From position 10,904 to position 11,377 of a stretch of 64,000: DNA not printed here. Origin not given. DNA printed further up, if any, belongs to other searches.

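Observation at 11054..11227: Unannotated 57-aa AbrB/SpoVT-fold ORF overlapping the start of the giant gene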

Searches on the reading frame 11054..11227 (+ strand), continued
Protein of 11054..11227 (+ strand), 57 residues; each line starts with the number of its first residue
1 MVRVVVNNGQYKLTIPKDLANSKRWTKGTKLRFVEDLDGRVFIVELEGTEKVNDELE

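Call 16: search_solved_structures(query=A1, max_evalue=10, show_alignments=3)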
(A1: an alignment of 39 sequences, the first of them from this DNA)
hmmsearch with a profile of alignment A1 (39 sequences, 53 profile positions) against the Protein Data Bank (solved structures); distinct sequences matched with E-value up to 10: 9.
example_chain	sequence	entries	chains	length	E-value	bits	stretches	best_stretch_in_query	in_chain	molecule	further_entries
4tqj_A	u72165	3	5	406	0.0012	21.8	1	9-40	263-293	Lectin 2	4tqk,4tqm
7xi6_A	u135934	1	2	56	0.028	17.5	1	11-43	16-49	C56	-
3o27_A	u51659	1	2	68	0.14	15.3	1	13-44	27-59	Putative uncharacterized protein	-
1khm_A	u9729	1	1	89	0.83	12.8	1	12-39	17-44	PROTEIN (HNRNP K)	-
2ro5_A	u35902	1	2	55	0.89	12.7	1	12-46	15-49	Stage V sporulation protein T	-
3cfz_A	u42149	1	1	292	1.2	12.3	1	3-19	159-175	UPF0100 protein MJ1186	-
3oby_A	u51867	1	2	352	1.2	12.3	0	12-28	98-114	Protein pelota homolog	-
7cre_A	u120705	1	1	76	1.2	12.2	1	12-37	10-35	Heterogeneous nuclear ribonucleoprotein K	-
1zzi_A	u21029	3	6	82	1.4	12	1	12-37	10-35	Heterogeneous nuclear ribonucleoprotein K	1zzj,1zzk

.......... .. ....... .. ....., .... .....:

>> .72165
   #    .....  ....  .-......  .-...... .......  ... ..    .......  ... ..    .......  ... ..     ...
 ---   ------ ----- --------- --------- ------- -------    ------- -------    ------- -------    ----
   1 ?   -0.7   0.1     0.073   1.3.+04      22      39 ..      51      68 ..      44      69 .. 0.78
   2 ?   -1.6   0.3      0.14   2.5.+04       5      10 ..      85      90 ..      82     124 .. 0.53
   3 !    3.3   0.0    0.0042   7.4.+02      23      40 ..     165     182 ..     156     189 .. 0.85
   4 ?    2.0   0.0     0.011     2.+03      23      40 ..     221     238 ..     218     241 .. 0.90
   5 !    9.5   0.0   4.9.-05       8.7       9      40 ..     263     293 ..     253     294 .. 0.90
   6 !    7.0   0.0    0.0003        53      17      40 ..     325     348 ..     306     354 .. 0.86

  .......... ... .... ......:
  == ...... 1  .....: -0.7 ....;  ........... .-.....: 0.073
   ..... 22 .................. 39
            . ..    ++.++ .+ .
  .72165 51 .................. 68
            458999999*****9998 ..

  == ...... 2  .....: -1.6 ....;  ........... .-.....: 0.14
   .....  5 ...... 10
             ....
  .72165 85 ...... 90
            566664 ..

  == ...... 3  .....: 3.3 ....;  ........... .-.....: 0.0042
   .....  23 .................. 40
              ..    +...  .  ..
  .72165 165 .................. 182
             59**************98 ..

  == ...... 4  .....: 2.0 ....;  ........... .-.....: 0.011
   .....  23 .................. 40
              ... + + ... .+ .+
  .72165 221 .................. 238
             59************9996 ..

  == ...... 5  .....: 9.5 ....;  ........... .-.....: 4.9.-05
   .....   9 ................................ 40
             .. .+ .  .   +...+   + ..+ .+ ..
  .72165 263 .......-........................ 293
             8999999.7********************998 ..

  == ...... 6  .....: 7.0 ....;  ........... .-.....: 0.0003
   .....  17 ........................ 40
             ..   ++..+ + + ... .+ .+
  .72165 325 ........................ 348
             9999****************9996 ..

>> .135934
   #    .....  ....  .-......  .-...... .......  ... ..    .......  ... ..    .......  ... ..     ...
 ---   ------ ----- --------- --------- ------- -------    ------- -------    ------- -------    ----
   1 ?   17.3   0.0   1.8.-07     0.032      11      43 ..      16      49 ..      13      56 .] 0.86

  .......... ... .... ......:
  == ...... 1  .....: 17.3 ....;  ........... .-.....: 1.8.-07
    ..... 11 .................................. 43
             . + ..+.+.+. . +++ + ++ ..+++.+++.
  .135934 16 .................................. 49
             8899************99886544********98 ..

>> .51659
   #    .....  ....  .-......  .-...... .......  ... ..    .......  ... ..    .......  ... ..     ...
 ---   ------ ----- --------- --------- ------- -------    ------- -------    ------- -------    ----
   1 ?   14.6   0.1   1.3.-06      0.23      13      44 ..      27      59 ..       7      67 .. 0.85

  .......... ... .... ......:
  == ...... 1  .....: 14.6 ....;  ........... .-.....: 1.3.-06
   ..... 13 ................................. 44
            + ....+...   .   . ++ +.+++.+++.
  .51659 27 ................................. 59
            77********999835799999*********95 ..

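Call 17: search_protein_families(library=pfam, alignment_id=A1, max_evalue=0.01)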
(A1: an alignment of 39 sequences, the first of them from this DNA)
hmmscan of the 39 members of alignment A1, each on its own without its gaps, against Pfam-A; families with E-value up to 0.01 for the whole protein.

A. member 1, seq(57 aa): 0 families

B. families by the number of members that match (of 39 scanned): 1 family
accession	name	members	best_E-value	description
PF04014.23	MazE_antitoxin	32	1.1e-07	Antidote-toxin recognition MazE, bacterial antitoxin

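Call 27: predict_structure(alignment_id=A1)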
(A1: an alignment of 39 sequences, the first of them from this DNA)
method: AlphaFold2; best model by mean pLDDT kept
length: 57 residues; sequences in the alignment: 39
mean_pLDDT: 78.9   pTM: 0.50
mean pLDDT of the five models: 78.9, 77.5, 68.3, 66.5, 65.2
residues with pLDDT >= 90: 6; 70-90: 38; 50-70: 9; < 50: 4
segments of 3 or more residues with pLDDT < 50: 54-57
pLDDT, mean of each block of 10 residues (from residue 1): 75 86 87 91 76 49
secondary structure, 60 per line:
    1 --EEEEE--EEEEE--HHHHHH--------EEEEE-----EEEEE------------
elements in order: E3-7 E10-14 H17-22 E31-35 E41-45

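Call 32: fold_search(model_id=the predicted structure, library=pdb)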
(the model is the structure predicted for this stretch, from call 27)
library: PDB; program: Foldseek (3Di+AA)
matches with E <= 10: 296; with E <= 0.001: 0
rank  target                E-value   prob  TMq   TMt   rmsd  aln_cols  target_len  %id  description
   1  2w1t_B                2.7e-01  0.98  0.58  0.22   2.5        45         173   29  Crystal Structure of B. subtilis SpoVT (released 2008-11-18)
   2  2w1t_A                3.1e-01  0.98  0.60  0.22   2.5        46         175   28  Crystal Structure of B. subtilis SpoVT (released 2008-11-18)
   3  2mrn_MODEL_1_A        5.5e-01  0.98  0.71  0.61   1.5        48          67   14  Structure of truncated EcMazE (released 2015-02-04)
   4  1ub4_C                5.5e-01  0.97  0.67  0.53   1.9        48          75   14  crystal structure of MazEF complex (released 2003-05-20)
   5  7xi6_A                1.0e+00  0.44  0.48  0.48   3.5        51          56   22  Crystal structure of C56 from pSSVi (released 2023-04-19)
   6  6pee_A                1.1e+00  0.18  0.31  0.07   8.6        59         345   14  InvG secretin domain beta-barrel from Salmonella SPI-1 injectisome NC-base (released 2019-10-23)
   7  6q14_A                1.1e+00  0.18  0.31  0.06   8.6        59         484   14  Structure of the Salmonella SPI-1 injectisome NC-base (released 2019-10-23)
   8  6q14_B                1.1e+00  0.18  0.31  0.06   8.6        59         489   14  Structure of the Salmonella SPI-1 injectisome NC-base (released 2019-10-23)
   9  3o27_B                1.2e+00  0.44  0.50  0.50   3.5        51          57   20  The crystal structure of C68 from the hybrid virus-plasmid pSSVx (released 2011-01-19)
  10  5itm_E                1.3e+00  0.80  0.58  0.68   1.9        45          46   27  The structure of truncated histone-like protein (released 2017-01-25)
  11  5itm_A                1.6e+00  0.66  0.57  0.65   2.0        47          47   28  The structure of truncated histone-like protein (released 2017-01-25)
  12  5itm_F                2.0e+00  0.63  0.58  0.68   2.0        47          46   28  The structure of truncated histone-like protein (released 2017-01-25)
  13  9hny_F3               2.0e+00  0.30  0.34  0.03   8.2        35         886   23  Mitoribosomal small subunit in complex with Mettl15 and Mettl17 (released 2025-03-26)
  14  9a73_A                2.0e+00  0.15  0.26  0.04   7.3        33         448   24  Integrative model of GCSPA-GCSPB by crosslinking MS and deep learning (released 2024-09-18)
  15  3o27_A                2.2e+00  0.25  0.49  0.47   3.2        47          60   21  The crystal structure of C68 from the hybrid virus-plasmid pSSVx (released 2011-01-19)
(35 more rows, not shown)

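Call 41: search_dna_similar(query=window:11054-11224:+, collection=phages, mode=protein, max_evalue=0.01)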
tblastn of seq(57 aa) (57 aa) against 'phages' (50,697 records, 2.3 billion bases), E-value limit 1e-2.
No match.

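Call 42: find_encoding_contigs(protein=P0001, flank=10000, max_places=3)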
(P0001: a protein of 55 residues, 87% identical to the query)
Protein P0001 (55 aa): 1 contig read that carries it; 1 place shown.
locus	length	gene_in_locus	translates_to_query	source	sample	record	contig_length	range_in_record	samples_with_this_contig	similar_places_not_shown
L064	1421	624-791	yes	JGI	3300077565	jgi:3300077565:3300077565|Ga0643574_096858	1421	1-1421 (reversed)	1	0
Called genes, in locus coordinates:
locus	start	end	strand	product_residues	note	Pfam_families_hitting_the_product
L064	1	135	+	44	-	?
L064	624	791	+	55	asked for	-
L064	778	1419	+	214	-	?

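Call 43: find_encoding_contigs(protein=window:11054-11227:+, flank=10000, max_places=3)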
Protein window:11054-11227:+ (57 aa): 1 contig read that carries it; 1 place shown.
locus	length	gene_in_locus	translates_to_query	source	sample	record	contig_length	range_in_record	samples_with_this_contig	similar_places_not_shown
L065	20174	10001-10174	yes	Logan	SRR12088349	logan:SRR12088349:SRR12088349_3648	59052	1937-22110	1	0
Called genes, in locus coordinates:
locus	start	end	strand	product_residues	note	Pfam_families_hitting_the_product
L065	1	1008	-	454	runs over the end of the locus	PF13620:CarboxypepD_reg (weak)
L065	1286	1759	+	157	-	PF12802:MarR_2 (weak)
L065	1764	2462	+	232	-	PF02463:SMC_N (weak), PF20720:nSTAND3 (faint), PF00005:ABC_tran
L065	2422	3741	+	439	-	PF07705:CARDB (faint)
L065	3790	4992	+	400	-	PF12704:MacB_PCD, PF02687:FtsX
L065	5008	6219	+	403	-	PF12704:MacB_PCD, PF02687:FtsX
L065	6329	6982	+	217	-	PF00293:NUDIX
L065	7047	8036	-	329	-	PF04055:Radical_SAM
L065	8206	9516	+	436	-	-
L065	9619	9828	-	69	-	-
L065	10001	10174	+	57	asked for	-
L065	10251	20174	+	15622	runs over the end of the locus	?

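Call 58: search_protein_representatives(alignment_id=A1)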
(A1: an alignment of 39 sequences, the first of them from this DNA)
Query: 39 sequences, 53 profile positions. Proteins with E-value up to 0.001 (for the whole library): 174; up to 1e-10: 31; up to 1e-30: 3. The best 150 are listed.
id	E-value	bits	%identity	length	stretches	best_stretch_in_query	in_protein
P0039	3.1e-37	142.3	-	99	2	3-48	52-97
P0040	3.0e-35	135.9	-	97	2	2-48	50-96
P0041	6.7e-35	134.8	-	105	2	1-52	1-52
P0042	3.8e-29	116.4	-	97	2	2-48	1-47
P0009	1.6e-27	111.2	-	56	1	1-51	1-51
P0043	4.3e-26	106.6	-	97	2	2-46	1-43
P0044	1.1e-20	89.3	-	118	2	7-52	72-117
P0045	2.0e-20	88.4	-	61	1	1-50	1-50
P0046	2.1e-19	85.2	-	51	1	1-49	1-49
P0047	9.5e-19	83.1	-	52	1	2-50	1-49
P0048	1.1e-18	82.9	-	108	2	5-51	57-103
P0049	1.3e-17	79.5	-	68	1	2-50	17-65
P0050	3.4e-17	78.1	-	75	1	1-49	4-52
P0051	4.2e-17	77.8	-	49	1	1-48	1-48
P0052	1.0e-16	76.6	-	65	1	2-50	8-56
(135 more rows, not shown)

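Call 62: find_related_loci(query=A1, collection=viral_contigs, flank=5000)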
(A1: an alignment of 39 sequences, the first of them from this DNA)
Query A1 (57 aa) in viral_contigs; peptide patterns used: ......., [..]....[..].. (x = any residue, [..] = any of these).
64 stretches matched a pattern, but none encodes a relative of the query by tblastn (E <= 1e-3).
